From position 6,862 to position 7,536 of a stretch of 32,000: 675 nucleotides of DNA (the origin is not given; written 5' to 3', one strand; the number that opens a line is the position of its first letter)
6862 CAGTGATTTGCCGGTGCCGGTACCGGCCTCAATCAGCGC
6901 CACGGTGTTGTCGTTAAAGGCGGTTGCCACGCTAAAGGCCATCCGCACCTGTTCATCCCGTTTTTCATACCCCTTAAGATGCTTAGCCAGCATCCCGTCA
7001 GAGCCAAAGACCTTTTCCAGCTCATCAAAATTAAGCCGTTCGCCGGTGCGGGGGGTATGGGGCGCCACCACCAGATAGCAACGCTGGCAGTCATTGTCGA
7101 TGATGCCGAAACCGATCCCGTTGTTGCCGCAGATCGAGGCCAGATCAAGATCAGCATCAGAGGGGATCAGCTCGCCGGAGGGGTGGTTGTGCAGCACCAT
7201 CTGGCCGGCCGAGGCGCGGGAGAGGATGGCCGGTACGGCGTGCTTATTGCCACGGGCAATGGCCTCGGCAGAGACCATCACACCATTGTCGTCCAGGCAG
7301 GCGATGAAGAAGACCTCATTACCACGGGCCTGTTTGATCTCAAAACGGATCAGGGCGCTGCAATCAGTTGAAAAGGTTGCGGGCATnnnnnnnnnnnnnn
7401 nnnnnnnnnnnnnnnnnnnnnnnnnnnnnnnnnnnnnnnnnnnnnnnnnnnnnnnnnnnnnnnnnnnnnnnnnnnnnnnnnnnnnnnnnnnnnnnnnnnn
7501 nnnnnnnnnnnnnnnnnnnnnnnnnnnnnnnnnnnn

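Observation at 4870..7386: RadC-like JAB/MPN metalloenzyme domain fused to the N-terminus of a DinG/XPD Fe-S helicase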

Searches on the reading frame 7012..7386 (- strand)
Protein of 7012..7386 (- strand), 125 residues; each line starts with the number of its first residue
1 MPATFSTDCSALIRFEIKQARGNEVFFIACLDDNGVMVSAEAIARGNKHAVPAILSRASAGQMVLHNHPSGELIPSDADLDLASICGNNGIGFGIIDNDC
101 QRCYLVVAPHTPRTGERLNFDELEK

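Call 30: search_protein_representatives(protein=window:7012-7386:-)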
Query: 125 residues. Proteins with E-value up to 0.001 (for the whole library): 612; up to 1e-10: 409; up to 1e-30: 0. The best 150 are listed.
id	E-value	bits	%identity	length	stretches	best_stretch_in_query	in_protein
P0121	4.4e-28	114.1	52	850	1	11-121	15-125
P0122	5.3e-28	113.9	46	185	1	4-124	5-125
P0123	6.2e-28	113.6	48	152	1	5-125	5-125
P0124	4.9e-26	107.5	51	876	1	5-111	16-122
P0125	4.2e-25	104.5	44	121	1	4-120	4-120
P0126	5.5e-25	104.1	49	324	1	5-109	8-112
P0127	6.5e-25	103.9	46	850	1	11-113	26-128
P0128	6.6e-25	103.9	52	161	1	11-110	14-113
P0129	7.8e-25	103.6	51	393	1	6-112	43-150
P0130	9.2e-25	103.4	50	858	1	13-123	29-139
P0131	9.5e-25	103.4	52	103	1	17-110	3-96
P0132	3.5e-24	101.5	48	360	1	9-123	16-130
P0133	5.2e-24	101.0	46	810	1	4-118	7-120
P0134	9.4e-24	100.1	43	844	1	5-122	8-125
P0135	1.7e-23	99.3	47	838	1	5-108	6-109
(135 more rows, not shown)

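Call 53: search_solved_structures(query=A2, max_evalue=1, show_alignments=2)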
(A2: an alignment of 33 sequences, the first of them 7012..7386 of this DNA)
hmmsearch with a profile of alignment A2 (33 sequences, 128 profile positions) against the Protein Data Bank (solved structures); distinct sequences matched with E-value up to 1: 5.
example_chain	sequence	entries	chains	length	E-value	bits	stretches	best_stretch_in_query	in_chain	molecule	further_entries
2qlc_A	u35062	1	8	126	7e-08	35.4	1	54-93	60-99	DNA repair protein radC homolog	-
1oi0_A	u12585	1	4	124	0.057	16.2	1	67-94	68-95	HYPOTHETICAL PROTEIN AF2198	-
1r5x_A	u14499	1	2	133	0.07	16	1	67-94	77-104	AfJAMM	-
3ur1_C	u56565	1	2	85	0.15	14.9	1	86-117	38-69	Methyl-accepting chemotaxis protein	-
4jpb_B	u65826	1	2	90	0.17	14.8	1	86-117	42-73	Methyl-accepting chemotaxis protein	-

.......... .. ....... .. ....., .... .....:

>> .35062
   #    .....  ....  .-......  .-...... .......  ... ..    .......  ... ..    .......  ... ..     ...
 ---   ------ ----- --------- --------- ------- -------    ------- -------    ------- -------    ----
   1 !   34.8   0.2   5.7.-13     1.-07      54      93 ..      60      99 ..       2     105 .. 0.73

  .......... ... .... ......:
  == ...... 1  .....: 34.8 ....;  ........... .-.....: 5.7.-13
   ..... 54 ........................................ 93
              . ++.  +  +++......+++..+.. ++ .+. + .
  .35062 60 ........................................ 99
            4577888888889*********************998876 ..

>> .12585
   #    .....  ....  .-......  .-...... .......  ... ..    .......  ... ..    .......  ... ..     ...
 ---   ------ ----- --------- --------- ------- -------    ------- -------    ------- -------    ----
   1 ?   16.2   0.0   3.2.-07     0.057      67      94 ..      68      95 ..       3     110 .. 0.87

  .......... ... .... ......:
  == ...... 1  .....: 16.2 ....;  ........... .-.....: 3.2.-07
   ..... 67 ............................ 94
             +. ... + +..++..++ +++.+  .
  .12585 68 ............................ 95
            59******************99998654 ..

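Call 56: predict_structure(alignment_id=A2)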
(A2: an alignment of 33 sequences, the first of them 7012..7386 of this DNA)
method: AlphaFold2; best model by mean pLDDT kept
length: 125 residues; sequences in the alignment: 33
mean_pLDDT: 90.5   pTM: 0.81
mean pLDDT of the five models: 90.5, 89.6, 88.9, 88.5, 88.2
residues with pLDDT >= 90: 93; 70-90: 23; 50-70: 9; < 50: 0
segments of 3 or more residues with pLDDT < 50: none
pLDDT, mean of each block of 10 residues (from residue 1): 85 96 94 94 78 85 94 93 94 95 94 86 85
secondary structure, 60 per line:
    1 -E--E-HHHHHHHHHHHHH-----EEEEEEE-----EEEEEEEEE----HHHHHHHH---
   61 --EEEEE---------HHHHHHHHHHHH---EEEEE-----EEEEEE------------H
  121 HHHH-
elements in order: H7-19 E25-31 E37-45 H50-57 E63-67 H77-88 E92-96 E102-107 H120-124

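Call 59: fold_search(model_id=the predicted structure, library=pdb)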
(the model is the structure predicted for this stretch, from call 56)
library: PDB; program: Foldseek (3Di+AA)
matches with E <= 10: 710; with E <= 0.001: 6
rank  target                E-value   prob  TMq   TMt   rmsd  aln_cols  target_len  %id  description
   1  2qlc_A                5.9e-06  1.00  0.48  0.48   5.3       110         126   24  The crystal structure of DNA repair protein RadC from Chlorobium tepidum TLS (released 2007-09-04)
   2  2qlc_E                7.1e-06  1.00  0.47  0.47   6.3       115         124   23  The crystal structure of DNA repair protein RadC from Chlorobium tepidum TLS (released 2007-09-04)
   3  2qlc_C                9.9e-06  1.00  0.47  0.47   6.2       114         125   24  The crystal structure of DNA repair protein RadC from Chlorobium tepidum TLS (released 2007-09-04)
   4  2qlc_B                1.1e-05  1.00  0.49  0.50   5.6       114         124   24  The crystal structure of DNA repair protein RadC from Chlorobium tepidum TLS (released 2007-09-04)
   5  2qlc_D                1.5e-05  1.00  0.50  0.51   5.4       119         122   23  The crystal structure of DNA repair protein RadC from Chlorobium tepidum TLS (released 2007-09-04)
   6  9efv_E                6.6e-04  1.00  0.59  0.30  12.8       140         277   14  Cryo-EM structure of CSN-N8CUL1 in complex with CSN5i-3 (released 2025-12-03)
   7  6ww7_H                1.1e-03  1.00  0.56  0.41   5.7       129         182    9  Structure of the human ER membrane protein complex in a lipid nanodisc (released 2020-05-27)
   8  4ocm_E                1.1e-03  1.00  0.56  0.40   5.7       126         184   14  Crystal Structure of the Rpn8-Rpn11 MPN domain heterodimer, crystal form Ib (released 2014-01-29)
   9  5m5q                  1.1e-03  1.00  0.54  0.32  14.8       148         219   12  COPS5(2-257) IN COMPLEX WITH A AZAINDOLE (COMPOUND 4) (released 2017-01-11)
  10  4d10_E                1.2e-03  1.00  0.58  0.27  13.7       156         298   13  Crystal structure of the COP9 signalosome (released 2014-07-23)
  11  4o8x_B                1.4e-03  1.00  0.56  0.44   5.7       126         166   15  Zinc-bound Rpn11 in complex with Rpn8 (released 2014-01-22)
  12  4ocl_B                1.4e-03  1.00  0.58  0.42   9.8       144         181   14  Crystal Structure of the Rpn8-Rpn11 MPN domain heterodimer, crystal form Ia (released 2014-01-29)
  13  8j0n_H                1.5e-03  1.00  0.52  0.36   4.1       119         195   10  cryo-EM structure of human EMC (released 2024-04-03)
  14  9ea4                  1.7e-03  1.00  0.55  0.19   4.5       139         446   14  Structure of Citrobacter BubCD (released 2025-09-24)
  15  9qo0_E                1.7e-03  0.99  0.47  0.23   5.7       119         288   13  Pre-activated 9-subunit COP9 signalosome and neddylated SCF (Skp1-Skp2-Cks1) complex structure (released 2026-02-18)
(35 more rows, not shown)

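Call 75: find_homologous_proteins(query=A2, max_evalue=1e-8)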
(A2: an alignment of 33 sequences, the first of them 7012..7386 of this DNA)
Query A2 (33 sequences) (125 aa, profile of the alignment): 310 proteins with E <= 1e-8 among 8000 candidates; the best 120 are listed.
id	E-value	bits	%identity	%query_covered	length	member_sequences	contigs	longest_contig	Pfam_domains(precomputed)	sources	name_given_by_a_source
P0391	2.7e-46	174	55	100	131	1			PF04002.21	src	-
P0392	8.6e-46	173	57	100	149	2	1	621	PF04002.21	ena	-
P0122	1.1e-45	172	50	84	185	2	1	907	PF04002.21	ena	-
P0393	1.2e-45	172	41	99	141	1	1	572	PF04002.21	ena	-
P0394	1.7e-45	172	40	97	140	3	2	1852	PF04002.21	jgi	jgi:ATP-dependent DNA helicase DinG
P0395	4.1e-45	170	40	97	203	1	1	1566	PF04002.21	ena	-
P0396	8.1e-45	169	58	97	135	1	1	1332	PF04002.21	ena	-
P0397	1.4e-44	169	48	100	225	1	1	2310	PF04002.21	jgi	-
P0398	3.6e-44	167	54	100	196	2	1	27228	PF04002.21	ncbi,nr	ncbi:MAG: helicase, partial [Geobacteraceae bacterium]|nr:helicase [Geobacteraceae bacterium]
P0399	8.8e-44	166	54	100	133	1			PF04002.21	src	-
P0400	2.2e-43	165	52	100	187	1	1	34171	PF04002.21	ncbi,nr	ncbi:MAG: hypothetical protein M0023_00140, partial [Desulfobacteraceae bacterium]|nr:hypothetical p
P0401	5.9e-43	163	78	98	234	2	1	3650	PF04002.21,PF00270.36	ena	-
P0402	8.2e-43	163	49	86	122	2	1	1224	PF04002.21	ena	-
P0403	9.4e-43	163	45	94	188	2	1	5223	PF04002.21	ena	-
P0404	1.1e-42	163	38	96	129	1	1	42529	PF04002.21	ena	-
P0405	1.9e-42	162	46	100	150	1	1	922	PF04002.21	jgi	-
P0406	2.9e-42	161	56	97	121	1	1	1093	PF04002.21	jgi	jgi:ATP-dependent DNA helicase DinG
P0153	3.3e-42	161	48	82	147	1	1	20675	PF04002.21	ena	-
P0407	4.3e-42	161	38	97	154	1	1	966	PF04002.21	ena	-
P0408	4.6e-42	160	43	99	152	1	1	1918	PF04002.21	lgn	-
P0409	4.7e-42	160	49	100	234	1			PF04002.21,PF00270.36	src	-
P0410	5.6e-42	160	50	82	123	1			PF04002.21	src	-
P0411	8.8e-42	160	46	94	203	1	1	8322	PF04002.21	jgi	jgi:ATP-dependent DNA helicase DinG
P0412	1.3e-41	159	40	97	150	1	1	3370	PF04002.21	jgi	jgi:ATP-dependent DNA helicase DinG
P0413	1.5e-41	159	43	92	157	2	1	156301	PF04002.21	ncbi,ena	-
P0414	1.7e-41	159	45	89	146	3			PF04002.21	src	-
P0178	2.2e-41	158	43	95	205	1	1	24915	PF04002.21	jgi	jgi:ATP-dependent DNA helicase DinG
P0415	4.0e-41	157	41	86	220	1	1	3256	PF04002.21,PF00270.36,PF04851.22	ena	-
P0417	4.8e-41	157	42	86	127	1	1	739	PF04002.21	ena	-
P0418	5.7e-41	157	39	90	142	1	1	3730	PF04002.21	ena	-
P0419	5.9e-41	157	46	94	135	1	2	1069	PF04002.21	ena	-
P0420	6.2e-41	157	50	100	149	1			PF04002.21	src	-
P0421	7.4e-41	157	49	93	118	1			PF04002.21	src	-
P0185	8.2e-41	156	45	88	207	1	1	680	PF04002.21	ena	-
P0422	9.5e-41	156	50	99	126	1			PF04002.21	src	-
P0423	1.1e-40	156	49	99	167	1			PF04002.21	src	-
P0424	1.3e-40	156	41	98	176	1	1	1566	PF04002.21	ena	-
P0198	1.4e-40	156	43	90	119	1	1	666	PF04002.21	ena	-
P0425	1.5e-40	156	44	94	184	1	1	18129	PF04002.21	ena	-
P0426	1.5e-40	156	45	91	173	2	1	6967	PF04002.21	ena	-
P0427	2.2e-40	155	44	99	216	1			PF04002.21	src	-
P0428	2.7e-40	155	40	87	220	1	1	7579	PF04002.21,PF00270.36,PF04851.22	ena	-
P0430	3.6e-40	154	40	94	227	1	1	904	PF04002.21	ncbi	-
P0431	3.7e-40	154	41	90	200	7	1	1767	PF04002.21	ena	-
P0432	4.0e-40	154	46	81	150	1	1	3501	PF04002.21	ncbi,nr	ncbi:MAG TPA: helicase c2, partial [Spirochaetia bacterium]|nr:helicase c2 [Spirochaetia bacterium]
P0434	4.6e-40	154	49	82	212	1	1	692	PF04002.21,PF07517.21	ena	-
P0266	4.6e-40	154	47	78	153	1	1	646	PF04002.21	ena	-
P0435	5.3e-40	154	46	90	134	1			PF04002.21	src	-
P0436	6.4e-40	154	45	99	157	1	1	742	PF04002.21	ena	-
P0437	8.1e-40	153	45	85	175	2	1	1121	PF04002.21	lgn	-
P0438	8.8e-40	153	43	92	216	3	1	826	PF04002.21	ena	-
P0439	9.6e-40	153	48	91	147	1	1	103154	PF04002.21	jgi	-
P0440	1.4e-39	152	44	96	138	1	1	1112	PF04002.21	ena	-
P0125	1.6e-39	152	44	96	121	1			PF04002.21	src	-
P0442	2.6e-39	152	47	82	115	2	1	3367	PF04002.21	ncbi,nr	ncbi:MAG: helicase, partial [Desulfuromusa sp.]|nr:helicase [Desulfuromusa sp.]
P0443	3.1e-39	151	44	88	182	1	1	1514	PF04002.21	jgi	jgi:ATP-dependent DNA helicase DinG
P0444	3.7e-39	151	52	87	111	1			PF04002.21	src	-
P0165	4.3e-39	151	46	82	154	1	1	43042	PF04002.21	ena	-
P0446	4.5e-39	151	45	87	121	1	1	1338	PF04002.21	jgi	jgi:ATP-dependent DNA helicase DinG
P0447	5.6e-39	151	39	94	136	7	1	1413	PF04002.21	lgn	-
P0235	7.3e-39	150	45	82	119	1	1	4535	PF04002.21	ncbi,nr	ncbi:MAG: helicase c2, partial [Spirochaetia bacterium]|nr:helicase c2 [Spirochaetia bacterium]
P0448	9.9e-39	150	46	82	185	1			PF04002.21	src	-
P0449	1.9e-38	149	43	94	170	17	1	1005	PF04002.21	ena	-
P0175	2.0e-38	149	48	78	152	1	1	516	PF04002.21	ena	-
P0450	2.0e-38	149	50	82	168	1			PF04002.21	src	-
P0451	2.2e-38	149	48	78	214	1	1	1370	PF04002.21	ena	-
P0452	2.3e-38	149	40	94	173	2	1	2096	PF04002.21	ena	-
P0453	2.8e-38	148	37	97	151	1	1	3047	PF04002.21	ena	-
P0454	3.0e-38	148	44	83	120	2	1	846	PF04002.21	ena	-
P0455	3.1e-38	148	45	85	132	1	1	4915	PF04002.21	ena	-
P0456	3.4e-38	148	40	80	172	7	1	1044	PF04002.21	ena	-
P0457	3.9e-38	148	42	82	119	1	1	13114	PF04002.21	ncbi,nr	ncbi:MAG TPA: JAB domain-containing protein, partial [Spirochaetia bacterium]|nr:JAB domain-containi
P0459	4.6e-38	148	45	90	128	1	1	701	PF04002.21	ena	-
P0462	6.0e-38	147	48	78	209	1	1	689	PF04002.21,PF00270.36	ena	-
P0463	7.1e-38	147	43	82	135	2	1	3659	PF04002.21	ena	-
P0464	8.2e-38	147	43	82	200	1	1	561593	-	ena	-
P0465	9.1e-38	147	49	77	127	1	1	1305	PF04002.21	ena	-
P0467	1.3e-37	146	43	86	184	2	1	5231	PF04002.21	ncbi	ncbi:MAG: helicase, partial [Candidatus Kuenenia stuttgartiensis]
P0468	1.7e-37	146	44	82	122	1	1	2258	PF04002.21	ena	-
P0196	1.9e-37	146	45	80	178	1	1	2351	PF04002.21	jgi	jgi:ATP-dependent DNA helicase DinG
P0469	2.7e-37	145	40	89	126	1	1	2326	PF04002.21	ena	-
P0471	4.8e-37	144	46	82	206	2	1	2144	PF04002.21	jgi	-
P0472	5.9e-37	144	52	78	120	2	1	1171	PF04002.21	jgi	jgi:DNA repair proteins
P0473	6.0e-37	144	49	82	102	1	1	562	PF04002.21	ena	-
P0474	8.8e-37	143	39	98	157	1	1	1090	PF04002.21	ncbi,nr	ncbi:MAG TPA: JAB domain-containing protein, partial [Spirochaetia bacterium]|nr:JAB domain-containi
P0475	1.1e-36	143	41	94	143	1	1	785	PF04002.21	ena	-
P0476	1.6e-36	143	47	100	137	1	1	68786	PF04002.21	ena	-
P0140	2.1e-36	142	48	85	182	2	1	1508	PF04002.21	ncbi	-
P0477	2.2e-36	142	43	78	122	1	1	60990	PF04002.21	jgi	-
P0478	2.2e-36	142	42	90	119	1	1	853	PF04002.21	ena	-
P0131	2.6e-36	142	52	75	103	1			PF04002.21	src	-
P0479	2.8e-36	142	40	89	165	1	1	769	PF04002.21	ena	-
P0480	3.7e-36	141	42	84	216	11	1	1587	PF04002.21,PF00270.36,PF04851.22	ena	-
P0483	6.4e-36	141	48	78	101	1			PF04002.21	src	-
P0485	9.2e-36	140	49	82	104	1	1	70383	PF04002.21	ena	-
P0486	9.5e-36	140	47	82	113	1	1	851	PF04002.21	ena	-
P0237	1.0e-35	140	47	80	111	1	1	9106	PF04002.21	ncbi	ncbi:MAG: JAB domain-containing protein, partial [Halanaerobiales bacterium]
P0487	1.1e-35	140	44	75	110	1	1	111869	PF04002.21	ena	-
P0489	2.1e-35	139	54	78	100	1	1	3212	PF04002.21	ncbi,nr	ncbi:MAG TPA: JAB domain-containing protein, partial [Geobacteraceae bacterium]|nr:JAB domain-contai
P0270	2.6e-35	139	39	95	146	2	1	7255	PF04002.21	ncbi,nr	ncbi:MAG: JAB domain-containing protein [Treponema sp.]|nr:JAB domain-containing protein [Treponema 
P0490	2.6e-35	139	42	82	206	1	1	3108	PF04002.21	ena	-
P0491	2.7e-35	139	40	95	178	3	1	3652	PF04002.21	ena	-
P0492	3.0e-35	138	45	76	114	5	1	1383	PF04002.21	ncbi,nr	ncbi:MAG: helicase, partial [Treponemataceae bacterium]|nr:helicase [Treponemataceae bacterium]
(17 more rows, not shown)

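Call 77: find_encoding_contigs(protein=P0413, flank=4000, max_places=1)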
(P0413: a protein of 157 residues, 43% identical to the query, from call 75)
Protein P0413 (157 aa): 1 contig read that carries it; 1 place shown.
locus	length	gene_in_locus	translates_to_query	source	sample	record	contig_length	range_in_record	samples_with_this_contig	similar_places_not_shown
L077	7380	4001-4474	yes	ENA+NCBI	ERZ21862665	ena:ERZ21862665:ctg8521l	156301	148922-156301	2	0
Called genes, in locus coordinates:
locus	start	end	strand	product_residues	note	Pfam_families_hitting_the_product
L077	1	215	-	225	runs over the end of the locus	PF03781:FGE-sulfatase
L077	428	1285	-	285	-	PF03781:FGE-sulfatase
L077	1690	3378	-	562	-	-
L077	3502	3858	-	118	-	-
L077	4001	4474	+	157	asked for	PF04002:RadC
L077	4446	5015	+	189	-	PF00270:DEAD (weak)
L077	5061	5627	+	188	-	-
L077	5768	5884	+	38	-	-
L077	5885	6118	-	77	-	-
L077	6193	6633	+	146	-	PF13307:Helicase_C_2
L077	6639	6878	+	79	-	PF13472:Lipase_GDSL_2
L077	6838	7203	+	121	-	PF00657:Lipase_GDSL (faint), PF13472:Lipase_GDSL_2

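Call 78: find_encoding_contigs(protein=P0464, flank=4000, max_places=1)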
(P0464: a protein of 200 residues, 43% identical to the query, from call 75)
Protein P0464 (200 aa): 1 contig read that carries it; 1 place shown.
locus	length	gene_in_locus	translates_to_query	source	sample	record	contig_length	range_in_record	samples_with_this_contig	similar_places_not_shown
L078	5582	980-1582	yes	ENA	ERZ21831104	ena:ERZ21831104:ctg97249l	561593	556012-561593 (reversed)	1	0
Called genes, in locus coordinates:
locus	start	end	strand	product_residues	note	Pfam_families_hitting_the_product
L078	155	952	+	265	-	PF01048:PNP_UDP_1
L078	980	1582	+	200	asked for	-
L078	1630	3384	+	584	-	PF13307:Helicase_C_2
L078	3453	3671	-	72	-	-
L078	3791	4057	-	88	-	PF00166:Cpn10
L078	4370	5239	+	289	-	PF00140:Sigma70_r1_2, PF04542:Sigma70_r2, PF04539:Sigma70_r3, PF04545:Sigma70_r4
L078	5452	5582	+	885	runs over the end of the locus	PF01326:PPDK_N, PF00391:PEP-utilizers, PF02896:PEP-utilizers_C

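Call 79: find_encoding_contigs(protein=P0439, flank=4000, max_places=1)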
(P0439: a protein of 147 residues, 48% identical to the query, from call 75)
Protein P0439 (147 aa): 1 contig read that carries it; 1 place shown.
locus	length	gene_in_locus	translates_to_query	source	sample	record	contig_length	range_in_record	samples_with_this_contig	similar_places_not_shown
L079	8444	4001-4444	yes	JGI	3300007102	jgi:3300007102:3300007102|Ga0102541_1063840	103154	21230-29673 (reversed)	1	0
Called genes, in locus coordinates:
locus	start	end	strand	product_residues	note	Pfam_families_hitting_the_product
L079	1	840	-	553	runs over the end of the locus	PF13401:AAA_22 (faint), PF05157:MshEN, PF00437:T2SSE, PF25199:nSTAND_NTPase5 (weak)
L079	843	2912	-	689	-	PF21305:type_II_gspD_N0, PF03958:Secretin_N, PF00263:Secretin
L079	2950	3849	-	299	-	PF11356:T2SSC (weak), PF17820:PDZ_6 (faint)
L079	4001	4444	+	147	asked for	PF04002:RadC (weak)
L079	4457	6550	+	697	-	PF00270:DEAD (weak), PF13307:Helicase_C_2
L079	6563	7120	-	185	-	PF00857:Isochorismatase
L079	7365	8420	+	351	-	PF00437:T2SSE, PF04851:ResIII (weak)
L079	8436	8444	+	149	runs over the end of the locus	PF20660:DUF6812 (faint)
